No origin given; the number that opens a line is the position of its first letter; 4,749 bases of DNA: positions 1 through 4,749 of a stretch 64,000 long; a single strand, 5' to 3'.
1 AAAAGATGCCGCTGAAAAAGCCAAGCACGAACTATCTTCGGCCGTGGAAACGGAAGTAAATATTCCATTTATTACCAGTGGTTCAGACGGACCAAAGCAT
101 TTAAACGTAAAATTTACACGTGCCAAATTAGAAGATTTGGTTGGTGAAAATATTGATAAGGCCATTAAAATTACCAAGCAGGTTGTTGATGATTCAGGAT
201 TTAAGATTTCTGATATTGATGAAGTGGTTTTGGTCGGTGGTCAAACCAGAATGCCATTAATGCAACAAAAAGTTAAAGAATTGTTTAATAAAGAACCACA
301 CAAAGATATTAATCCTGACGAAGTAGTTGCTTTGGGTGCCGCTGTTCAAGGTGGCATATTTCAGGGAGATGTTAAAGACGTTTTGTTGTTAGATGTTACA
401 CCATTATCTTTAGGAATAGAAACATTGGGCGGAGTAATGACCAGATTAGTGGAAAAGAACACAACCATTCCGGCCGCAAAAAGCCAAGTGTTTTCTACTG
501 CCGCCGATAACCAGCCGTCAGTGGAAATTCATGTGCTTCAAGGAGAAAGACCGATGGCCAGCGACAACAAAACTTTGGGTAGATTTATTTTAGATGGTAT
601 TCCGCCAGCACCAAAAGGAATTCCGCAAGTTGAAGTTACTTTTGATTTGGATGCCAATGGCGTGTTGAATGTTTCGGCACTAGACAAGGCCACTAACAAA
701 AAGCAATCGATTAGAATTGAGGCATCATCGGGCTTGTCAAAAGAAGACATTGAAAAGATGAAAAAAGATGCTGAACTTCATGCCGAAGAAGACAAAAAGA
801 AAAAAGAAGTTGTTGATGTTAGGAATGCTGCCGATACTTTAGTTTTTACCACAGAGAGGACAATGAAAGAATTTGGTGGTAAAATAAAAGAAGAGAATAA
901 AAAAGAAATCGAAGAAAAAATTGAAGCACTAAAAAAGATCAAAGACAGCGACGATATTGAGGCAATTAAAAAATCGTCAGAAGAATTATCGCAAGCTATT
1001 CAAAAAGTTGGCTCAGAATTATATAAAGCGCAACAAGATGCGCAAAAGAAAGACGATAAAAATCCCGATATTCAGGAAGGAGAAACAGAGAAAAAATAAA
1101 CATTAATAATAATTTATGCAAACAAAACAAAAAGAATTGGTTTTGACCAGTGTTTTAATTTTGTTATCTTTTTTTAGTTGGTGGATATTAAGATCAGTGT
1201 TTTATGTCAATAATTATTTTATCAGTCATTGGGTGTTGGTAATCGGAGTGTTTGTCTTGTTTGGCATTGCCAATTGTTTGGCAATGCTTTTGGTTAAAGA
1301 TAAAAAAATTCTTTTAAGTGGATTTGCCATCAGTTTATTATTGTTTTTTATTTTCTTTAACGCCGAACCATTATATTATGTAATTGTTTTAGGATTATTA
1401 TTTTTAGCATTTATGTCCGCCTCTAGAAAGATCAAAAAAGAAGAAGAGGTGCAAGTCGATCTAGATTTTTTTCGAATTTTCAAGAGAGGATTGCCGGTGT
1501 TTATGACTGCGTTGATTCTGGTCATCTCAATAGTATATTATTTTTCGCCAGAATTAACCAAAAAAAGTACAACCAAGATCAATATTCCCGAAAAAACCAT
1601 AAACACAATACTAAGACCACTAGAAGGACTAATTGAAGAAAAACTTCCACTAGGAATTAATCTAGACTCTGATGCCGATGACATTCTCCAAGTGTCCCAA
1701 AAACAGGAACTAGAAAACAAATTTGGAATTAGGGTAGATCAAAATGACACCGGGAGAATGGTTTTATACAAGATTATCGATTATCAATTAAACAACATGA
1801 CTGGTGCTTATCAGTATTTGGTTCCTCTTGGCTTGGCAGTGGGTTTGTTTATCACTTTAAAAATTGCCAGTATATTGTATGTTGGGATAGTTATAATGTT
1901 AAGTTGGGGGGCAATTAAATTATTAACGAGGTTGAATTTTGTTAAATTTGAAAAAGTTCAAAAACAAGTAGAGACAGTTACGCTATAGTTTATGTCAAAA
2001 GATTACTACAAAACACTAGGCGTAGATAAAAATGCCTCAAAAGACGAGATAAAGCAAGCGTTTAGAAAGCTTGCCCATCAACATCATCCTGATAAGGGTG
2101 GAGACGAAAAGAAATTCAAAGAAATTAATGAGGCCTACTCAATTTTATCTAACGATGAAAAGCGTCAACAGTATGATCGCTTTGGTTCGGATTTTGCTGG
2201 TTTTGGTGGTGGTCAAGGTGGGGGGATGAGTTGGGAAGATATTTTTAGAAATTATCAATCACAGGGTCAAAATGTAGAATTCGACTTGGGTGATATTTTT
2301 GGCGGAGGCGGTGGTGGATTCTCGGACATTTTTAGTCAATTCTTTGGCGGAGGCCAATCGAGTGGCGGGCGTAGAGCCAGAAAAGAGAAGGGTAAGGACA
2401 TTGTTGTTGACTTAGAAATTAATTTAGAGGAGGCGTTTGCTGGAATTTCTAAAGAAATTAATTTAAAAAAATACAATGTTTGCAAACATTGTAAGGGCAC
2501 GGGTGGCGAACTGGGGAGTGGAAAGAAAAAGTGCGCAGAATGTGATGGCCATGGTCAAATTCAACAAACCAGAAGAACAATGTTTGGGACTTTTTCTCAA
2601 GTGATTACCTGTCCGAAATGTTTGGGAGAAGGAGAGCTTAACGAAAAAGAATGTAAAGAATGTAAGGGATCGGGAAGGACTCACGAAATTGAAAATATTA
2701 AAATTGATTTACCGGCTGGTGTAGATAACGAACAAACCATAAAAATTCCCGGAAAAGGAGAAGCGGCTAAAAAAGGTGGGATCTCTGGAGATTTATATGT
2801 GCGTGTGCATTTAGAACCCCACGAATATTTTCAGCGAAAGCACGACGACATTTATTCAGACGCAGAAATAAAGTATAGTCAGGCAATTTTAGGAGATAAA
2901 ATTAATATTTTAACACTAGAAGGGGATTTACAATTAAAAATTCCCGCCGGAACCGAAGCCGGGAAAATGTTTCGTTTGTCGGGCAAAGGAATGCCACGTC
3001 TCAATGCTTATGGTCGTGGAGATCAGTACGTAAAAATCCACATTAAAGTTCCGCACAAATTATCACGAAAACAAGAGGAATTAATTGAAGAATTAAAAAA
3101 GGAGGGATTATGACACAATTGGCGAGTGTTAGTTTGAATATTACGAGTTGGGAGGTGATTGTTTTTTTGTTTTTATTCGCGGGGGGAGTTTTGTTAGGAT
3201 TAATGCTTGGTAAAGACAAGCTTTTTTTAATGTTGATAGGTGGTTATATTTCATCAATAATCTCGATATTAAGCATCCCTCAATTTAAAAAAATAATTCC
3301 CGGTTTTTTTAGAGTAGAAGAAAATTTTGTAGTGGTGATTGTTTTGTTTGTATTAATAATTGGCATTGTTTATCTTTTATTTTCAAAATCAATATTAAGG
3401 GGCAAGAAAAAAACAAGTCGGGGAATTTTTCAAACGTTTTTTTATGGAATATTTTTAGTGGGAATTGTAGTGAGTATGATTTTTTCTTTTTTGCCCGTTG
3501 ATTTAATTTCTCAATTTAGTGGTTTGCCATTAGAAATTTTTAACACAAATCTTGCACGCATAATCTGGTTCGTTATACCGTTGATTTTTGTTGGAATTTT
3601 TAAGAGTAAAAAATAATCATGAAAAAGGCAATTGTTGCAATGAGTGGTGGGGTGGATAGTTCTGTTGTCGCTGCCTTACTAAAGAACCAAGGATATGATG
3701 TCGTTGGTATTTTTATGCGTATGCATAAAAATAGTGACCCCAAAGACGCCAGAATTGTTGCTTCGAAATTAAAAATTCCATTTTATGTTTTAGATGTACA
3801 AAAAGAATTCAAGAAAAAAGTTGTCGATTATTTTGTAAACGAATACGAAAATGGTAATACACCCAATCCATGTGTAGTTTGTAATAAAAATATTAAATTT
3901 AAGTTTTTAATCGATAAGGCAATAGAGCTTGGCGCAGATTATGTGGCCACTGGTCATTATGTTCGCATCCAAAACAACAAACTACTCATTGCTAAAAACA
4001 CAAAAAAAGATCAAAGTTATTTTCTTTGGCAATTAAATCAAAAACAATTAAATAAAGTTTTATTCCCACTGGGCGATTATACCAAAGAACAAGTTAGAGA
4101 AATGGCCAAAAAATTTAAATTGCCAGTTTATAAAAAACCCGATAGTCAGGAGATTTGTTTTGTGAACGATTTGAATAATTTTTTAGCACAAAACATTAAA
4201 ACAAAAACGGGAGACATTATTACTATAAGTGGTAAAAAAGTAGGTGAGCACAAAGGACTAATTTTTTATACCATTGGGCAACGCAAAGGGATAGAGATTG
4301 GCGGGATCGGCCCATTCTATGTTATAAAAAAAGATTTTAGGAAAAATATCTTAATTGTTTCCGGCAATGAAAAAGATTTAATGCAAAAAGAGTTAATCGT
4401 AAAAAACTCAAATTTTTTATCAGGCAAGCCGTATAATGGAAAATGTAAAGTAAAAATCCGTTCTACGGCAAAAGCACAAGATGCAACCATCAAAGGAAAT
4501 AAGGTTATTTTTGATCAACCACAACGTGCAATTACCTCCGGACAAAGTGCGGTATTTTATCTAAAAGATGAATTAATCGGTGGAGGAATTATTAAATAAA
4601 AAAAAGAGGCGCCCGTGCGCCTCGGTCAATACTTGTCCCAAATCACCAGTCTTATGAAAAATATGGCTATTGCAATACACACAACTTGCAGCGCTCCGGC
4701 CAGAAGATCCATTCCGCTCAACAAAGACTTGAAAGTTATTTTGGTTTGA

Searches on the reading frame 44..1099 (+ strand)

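Call 8: search_protein_families(library=pfam, proteins=[window:44-1099:+], max_evalue=0.00001)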
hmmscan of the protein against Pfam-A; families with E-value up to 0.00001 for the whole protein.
window:44-1099:+ (351 aa): 1 family
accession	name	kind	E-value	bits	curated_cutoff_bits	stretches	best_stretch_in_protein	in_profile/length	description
PF00012.26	HSP70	-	3.3e-119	399.2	20.6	1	2-327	272-598/599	Hsp70 protein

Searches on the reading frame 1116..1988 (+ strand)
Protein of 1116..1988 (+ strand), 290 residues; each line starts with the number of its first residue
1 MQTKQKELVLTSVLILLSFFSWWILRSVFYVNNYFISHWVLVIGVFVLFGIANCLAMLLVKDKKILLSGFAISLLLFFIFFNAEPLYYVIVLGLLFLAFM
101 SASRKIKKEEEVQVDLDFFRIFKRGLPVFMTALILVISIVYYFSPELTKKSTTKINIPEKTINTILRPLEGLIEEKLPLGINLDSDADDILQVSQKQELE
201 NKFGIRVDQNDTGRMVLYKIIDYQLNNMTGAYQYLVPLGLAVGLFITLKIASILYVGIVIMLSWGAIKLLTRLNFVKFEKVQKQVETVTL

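Call 9: search_protein_families(library=pfam, proteins=[window:1116-1988:+], max_evalue=0.00001)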
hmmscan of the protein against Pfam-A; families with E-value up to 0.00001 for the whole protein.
window:1116-1988:+ (290 aa): 0 families

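Call 26: find_encoding_contigs(protein=window:1116-1988:+, flank=10000, max_places=3)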
Protein window:1116-1988:+ (290 aa): no gene with exactly this product is on record in the collection.

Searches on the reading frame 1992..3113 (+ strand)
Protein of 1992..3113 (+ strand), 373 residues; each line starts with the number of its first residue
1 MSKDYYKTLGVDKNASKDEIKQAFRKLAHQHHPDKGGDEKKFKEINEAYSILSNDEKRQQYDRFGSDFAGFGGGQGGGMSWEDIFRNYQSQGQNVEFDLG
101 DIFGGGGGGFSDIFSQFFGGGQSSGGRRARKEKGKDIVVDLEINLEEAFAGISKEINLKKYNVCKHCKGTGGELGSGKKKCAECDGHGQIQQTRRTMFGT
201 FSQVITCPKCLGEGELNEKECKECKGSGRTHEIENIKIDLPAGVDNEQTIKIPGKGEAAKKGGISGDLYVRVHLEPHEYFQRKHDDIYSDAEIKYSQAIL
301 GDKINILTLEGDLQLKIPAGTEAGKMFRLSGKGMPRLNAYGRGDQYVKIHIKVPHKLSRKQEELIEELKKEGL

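Call 8: search_protein_families(library=pfam, proteins=[window:1992-3113:+], max_evalue=0.00001)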
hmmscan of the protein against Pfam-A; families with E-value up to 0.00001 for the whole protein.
window:1992-3113:+ (373 aa): 3 families
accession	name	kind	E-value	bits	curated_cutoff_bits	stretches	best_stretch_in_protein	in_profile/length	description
PF01556.23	DnaJ_C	-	1.8e-47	161.6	26.6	1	137-354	1-152/152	DnaJ C terminal domain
PF00226.36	DnaJ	-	3e-24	85.3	27.8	1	4-62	1-63/63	DnaJ domain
PF00684.25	DnaJ_CXXCXGXG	-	3.1e-14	53.4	32.7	1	164-228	1-65/65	DnaJ central domain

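Call 50: find_encoding_contigs(protein=window:1992-3113:+, flank=10000, max_places=3)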
Protein window:1992-3113:+ (373 aa): no gene with exactly this product is on record in the collection.

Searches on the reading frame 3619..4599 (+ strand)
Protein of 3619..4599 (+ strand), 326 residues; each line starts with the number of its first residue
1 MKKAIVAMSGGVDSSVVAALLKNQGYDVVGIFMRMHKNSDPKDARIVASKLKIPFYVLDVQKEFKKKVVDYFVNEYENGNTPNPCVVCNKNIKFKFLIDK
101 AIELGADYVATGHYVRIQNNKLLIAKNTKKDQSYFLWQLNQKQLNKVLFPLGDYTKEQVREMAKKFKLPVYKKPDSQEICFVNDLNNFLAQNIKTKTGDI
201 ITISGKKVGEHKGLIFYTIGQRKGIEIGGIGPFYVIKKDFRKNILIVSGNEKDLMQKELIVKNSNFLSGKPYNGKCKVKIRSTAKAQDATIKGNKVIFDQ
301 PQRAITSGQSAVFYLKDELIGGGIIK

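Call 8: search_protein_families(library=pfam, proteins=[window:3619-4599:+], max_evalue=0.00001)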
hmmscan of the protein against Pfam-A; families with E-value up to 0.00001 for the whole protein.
window:3619-4599:+ (326 aa): 8 families
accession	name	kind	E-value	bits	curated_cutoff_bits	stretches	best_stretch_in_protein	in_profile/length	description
PF03054.22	tRNA_Me_trans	-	5.2e-72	242.2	20.6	1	3-183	2-201/202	tRNA methyl transferase HUP domain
PF20259.3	tRNA_Me_trans_M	-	2.5e-21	75.4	27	1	187-248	2-65/66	tRNA methyl transferase PRC-barrel domain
PF20258.4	tRNA_Me_trans_C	-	3.2e-16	59.9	20.6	1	257-325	2-77/77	Aminomethyltransferase beta-barrel domain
PF02540.23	NAD_synthase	-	6.5e-09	35.7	21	1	2-65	19-86/242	NAD synthase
PF24167.1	DUF7411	-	2.5e-07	30.9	28.7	1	3-74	2-72/194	Family of unknown function (DUF7411)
PF06508.19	QueC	-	4e-07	30.2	22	1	3-113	1-120/210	Queuosine biosynthesis protein QueC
PF00764.25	Arginosuc_synth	-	9.1e-07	29.5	27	1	3-112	1-114/162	Arginosuccinate synthase N-terminal HUP domain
PF01171.26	ATP_bind_3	-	3.5e-06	27.3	27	0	4-170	2-163/182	PP-loop family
